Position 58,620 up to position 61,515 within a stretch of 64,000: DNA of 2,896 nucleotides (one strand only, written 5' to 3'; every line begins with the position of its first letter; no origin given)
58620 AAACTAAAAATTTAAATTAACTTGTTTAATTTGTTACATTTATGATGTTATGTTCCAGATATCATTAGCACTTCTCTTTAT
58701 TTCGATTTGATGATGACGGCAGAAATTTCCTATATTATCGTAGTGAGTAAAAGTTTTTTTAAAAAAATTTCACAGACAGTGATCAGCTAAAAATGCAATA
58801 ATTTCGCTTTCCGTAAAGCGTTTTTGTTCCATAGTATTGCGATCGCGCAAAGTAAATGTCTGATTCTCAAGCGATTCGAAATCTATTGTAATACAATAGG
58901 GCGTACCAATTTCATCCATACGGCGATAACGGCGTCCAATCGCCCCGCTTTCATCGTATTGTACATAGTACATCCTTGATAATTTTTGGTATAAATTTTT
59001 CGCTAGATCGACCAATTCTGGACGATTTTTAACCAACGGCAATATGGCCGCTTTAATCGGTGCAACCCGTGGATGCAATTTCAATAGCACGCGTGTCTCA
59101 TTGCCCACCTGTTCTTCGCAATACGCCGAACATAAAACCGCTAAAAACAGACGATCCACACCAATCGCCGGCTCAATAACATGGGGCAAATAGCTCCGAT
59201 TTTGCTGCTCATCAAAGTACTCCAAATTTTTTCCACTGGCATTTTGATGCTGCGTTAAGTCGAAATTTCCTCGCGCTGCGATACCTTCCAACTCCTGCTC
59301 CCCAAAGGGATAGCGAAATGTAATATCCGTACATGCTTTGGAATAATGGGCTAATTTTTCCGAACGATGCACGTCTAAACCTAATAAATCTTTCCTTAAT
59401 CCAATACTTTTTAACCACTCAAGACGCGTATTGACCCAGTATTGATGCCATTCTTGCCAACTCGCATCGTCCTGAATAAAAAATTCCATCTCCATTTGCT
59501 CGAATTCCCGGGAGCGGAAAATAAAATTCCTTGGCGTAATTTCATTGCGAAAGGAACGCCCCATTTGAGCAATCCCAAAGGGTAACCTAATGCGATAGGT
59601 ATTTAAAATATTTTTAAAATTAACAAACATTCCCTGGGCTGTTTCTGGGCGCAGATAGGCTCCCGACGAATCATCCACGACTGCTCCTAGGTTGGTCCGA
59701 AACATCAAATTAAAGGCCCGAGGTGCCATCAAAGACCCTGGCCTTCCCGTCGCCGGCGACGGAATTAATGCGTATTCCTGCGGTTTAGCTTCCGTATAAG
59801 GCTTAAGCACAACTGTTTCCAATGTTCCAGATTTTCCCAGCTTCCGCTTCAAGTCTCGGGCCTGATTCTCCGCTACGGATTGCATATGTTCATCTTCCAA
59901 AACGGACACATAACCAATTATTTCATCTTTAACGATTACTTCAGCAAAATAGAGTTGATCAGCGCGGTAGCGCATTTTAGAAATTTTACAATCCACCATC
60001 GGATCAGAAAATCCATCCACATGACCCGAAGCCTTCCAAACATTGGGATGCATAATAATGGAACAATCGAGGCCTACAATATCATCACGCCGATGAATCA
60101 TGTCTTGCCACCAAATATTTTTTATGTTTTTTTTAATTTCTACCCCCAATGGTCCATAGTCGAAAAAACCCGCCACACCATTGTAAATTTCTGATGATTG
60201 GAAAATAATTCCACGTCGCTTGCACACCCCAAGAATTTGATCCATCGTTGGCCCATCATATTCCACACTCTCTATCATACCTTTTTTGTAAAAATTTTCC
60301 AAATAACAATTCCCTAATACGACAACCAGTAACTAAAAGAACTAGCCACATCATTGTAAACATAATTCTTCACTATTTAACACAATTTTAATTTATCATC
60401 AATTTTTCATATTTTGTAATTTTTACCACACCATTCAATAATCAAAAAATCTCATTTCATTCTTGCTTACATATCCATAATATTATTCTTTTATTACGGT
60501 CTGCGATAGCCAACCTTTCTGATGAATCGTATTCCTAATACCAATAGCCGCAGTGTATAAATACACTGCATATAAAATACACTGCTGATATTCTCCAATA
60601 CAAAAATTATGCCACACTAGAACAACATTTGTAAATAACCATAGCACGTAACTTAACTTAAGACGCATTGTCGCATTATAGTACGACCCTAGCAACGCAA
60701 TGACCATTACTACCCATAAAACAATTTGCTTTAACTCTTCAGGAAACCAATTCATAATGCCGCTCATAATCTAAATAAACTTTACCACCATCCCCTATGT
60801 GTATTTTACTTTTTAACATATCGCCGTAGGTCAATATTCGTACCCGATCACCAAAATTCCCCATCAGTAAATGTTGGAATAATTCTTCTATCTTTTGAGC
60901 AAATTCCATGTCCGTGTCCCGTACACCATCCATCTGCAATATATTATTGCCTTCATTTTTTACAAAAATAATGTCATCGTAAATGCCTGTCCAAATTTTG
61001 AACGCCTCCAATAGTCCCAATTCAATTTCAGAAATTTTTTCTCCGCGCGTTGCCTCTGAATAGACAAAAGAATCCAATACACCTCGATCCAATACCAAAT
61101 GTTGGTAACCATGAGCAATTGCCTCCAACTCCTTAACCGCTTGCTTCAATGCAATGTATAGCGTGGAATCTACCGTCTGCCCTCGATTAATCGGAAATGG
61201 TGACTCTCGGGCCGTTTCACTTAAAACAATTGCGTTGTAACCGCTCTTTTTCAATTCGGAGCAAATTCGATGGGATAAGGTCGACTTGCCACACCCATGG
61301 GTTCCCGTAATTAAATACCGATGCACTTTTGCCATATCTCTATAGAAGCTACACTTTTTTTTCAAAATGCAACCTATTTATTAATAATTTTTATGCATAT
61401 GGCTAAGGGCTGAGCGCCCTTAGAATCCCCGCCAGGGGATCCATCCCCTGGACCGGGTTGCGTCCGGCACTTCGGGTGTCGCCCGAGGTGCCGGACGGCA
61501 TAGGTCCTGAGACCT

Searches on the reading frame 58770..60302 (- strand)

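Call 74: search_protein_families(library=pfam, proteins=[window:58770-60302:-], max_evalue=0.00001)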
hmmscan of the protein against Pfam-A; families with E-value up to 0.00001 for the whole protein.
window:58770-60302:- (510 aa): 2 families
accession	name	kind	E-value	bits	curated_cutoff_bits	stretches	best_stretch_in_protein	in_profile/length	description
PF03129.25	HGTP_anticodon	-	1.3e-20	73.7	21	1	417-506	1-92/94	Anticodon binding domain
PF00587.30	tRNA-synt_2b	-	1.5e-13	51.6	29.3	1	214-390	10-176/179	tRNA synthetase class II core domain (G, H, P, S and T)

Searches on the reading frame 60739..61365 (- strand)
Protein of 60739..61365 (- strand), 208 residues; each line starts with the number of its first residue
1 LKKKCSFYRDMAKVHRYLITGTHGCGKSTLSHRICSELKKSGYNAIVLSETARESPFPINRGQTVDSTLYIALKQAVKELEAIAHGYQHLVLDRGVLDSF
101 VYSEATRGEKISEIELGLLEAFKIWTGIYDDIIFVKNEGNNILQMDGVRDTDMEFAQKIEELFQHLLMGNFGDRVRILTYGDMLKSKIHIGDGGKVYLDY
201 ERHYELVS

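Call 74: search_protein_families(library=pfam, proteins=[window:60739-61365:-], max_evalue=0.00001)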
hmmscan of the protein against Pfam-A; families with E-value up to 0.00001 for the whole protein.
window:60739-61365:- (208 aa): 1 family
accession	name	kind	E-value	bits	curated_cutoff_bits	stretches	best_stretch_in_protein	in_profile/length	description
PF13521.12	AAA_28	-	4.8e-13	50.1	27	1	16-169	1-148/164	AAA domain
